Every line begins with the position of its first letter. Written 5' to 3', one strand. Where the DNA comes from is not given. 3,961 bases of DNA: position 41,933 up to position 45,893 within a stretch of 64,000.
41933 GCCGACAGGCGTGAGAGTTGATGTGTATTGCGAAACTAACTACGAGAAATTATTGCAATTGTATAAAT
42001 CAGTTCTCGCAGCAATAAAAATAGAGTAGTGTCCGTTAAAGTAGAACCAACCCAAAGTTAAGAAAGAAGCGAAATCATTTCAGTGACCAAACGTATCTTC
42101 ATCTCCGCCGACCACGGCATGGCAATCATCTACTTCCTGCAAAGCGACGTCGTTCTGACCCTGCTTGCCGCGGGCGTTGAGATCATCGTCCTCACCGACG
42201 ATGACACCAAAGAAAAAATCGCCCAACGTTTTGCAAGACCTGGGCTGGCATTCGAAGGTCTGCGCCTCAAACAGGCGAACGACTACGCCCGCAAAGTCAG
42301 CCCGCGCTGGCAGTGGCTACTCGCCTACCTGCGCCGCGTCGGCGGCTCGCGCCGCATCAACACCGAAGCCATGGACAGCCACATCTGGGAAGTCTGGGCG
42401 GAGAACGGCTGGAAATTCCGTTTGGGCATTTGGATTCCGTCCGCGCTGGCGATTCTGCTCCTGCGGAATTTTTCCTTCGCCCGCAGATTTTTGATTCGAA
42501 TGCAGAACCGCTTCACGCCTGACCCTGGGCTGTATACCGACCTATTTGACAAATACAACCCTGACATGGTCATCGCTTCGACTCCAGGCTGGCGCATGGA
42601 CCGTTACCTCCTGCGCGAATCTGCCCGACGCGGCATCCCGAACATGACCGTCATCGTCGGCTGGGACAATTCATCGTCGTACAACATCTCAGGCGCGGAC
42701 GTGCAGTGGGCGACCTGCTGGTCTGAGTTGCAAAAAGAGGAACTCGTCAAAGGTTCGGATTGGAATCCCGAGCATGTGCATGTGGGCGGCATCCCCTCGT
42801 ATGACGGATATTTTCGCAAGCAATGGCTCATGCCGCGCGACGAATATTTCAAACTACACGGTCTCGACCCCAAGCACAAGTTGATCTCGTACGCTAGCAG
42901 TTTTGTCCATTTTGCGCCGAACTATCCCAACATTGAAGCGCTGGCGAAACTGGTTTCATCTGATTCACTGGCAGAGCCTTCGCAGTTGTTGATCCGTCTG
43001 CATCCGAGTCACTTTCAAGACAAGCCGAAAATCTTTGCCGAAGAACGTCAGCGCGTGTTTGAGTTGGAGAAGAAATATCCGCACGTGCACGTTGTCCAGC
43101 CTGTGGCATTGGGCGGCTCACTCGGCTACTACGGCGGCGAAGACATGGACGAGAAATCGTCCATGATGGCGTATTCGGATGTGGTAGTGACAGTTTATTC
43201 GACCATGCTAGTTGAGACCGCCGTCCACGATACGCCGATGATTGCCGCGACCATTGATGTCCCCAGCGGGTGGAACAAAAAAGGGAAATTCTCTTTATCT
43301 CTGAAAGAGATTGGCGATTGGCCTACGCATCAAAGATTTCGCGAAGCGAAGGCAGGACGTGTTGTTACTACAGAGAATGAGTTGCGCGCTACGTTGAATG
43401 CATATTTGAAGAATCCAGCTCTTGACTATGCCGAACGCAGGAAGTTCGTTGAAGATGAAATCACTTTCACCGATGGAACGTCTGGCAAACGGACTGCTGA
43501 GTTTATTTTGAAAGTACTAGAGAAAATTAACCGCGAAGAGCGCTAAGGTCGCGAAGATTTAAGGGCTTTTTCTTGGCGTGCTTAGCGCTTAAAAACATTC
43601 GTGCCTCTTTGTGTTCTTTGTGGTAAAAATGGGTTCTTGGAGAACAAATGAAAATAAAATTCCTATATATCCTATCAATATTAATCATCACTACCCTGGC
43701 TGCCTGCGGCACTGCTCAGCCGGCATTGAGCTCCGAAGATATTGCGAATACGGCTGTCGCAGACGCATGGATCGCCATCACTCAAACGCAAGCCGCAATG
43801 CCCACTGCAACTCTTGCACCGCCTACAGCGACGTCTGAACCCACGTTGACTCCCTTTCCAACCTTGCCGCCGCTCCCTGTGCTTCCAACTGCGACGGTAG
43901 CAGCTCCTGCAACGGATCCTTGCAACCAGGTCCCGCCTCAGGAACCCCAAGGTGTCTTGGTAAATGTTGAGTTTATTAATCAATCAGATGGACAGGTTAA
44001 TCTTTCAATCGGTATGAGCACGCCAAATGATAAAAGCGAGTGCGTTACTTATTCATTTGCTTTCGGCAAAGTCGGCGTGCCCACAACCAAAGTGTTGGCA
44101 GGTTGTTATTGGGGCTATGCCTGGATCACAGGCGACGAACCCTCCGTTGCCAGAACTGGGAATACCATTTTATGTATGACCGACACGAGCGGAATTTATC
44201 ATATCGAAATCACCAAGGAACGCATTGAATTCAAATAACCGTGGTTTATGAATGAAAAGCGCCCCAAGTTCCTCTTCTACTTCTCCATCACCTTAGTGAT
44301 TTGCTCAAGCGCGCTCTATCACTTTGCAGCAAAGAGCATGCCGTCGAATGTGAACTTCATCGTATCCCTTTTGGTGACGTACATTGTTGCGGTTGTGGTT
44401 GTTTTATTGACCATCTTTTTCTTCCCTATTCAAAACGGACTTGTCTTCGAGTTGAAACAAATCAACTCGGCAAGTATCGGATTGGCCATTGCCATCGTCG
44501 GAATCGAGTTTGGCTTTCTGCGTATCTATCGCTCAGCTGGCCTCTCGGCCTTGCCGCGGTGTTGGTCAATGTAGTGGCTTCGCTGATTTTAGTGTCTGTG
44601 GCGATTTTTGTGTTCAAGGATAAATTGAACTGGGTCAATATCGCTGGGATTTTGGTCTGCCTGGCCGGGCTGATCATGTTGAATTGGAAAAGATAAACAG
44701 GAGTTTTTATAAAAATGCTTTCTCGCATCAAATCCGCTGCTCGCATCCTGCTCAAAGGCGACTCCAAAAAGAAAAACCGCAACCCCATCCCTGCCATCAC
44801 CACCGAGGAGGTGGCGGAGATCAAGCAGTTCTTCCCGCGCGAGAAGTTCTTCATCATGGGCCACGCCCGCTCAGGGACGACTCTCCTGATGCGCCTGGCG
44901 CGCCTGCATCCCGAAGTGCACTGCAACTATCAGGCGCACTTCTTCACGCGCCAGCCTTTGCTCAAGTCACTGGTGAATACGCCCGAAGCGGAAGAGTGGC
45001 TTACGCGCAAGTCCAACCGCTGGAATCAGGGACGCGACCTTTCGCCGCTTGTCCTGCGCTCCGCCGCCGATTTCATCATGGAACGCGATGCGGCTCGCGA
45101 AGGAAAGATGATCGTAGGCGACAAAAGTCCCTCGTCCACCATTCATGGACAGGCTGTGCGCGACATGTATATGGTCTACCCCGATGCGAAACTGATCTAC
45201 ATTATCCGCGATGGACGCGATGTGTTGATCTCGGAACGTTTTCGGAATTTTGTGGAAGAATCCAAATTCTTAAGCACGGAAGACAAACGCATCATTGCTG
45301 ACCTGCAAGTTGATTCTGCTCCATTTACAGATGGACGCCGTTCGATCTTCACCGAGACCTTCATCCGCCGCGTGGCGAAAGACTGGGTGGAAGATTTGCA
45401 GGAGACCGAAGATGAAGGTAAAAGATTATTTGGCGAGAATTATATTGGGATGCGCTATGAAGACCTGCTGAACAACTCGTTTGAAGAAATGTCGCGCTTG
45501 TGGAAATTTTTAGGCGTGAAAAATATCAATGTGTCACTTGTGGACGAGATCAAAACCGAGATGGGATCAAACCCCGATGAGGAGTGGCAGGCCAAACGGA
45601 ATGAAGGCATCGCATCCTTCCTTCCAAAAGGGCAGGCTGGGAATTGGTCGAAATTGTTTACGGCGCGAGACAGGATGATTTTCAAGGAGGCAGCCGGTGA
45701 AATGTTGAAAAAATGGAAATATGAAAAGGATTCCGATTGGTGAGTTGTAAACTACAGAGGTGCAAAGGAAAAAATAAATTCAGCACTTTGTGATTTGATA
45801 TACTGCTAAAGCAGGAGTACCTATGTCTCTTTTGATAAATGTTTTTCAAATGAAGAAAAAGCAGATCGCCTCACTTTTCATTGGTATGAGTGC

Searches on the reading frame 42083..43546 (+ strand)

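Call 70: search_protein_families(library=pfam, proteins=[window:42083-43546:+], max_evalue=0.00001)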
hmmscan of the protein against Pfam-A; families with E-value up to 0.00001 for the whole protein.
window:42083-43546:+ (487 aa): 1 family
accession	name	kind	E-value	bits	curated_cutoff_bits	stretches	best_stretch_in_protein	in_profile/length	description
PF04464.20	Glyphos_transf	-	7.7e-08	32.1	22.1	1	230-476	158-366/367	CDP-Glycerol:Poly(glycerophosphate) glycerophosphotransferase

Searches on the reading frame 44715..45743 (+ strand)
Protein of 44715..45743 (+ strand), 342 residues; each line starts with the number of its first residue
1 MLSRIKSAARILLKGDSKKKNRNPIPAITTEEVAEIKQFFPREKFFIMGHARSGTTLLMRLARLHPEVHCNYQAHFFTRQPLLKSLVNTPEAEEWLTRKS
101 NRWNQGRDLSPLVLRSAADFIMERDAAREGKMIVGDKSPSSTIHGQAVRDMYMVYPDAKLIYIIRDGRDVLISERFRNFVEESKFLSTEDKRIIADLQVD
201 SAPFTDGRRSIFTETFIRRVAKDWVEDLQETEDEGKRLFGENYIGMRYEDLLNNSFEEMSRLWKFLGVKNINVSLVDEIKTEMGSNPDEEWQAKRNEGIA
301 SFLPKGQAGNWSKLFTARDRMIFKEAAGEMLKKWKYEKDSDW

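Call 70: search_protein_families(library=pfam, proteins=[window:44715-45743:+], max_evalue=0.00001)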
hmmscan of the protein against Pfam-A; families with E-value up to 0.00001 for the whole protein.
window:44715-45743:+ (342 aa): 2 families
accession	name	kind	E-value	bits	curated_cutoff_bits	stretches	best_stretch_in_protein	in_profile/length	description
PF13469.12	Sulfotransfer_3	-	8.1e-24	85.5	27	1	45-269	2-213/216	Sulfotransferase family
PF00685.33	Sulfotransfer_1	-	2.7e-17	63.5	22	1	43-334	2-254/255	Sulfotransferase domain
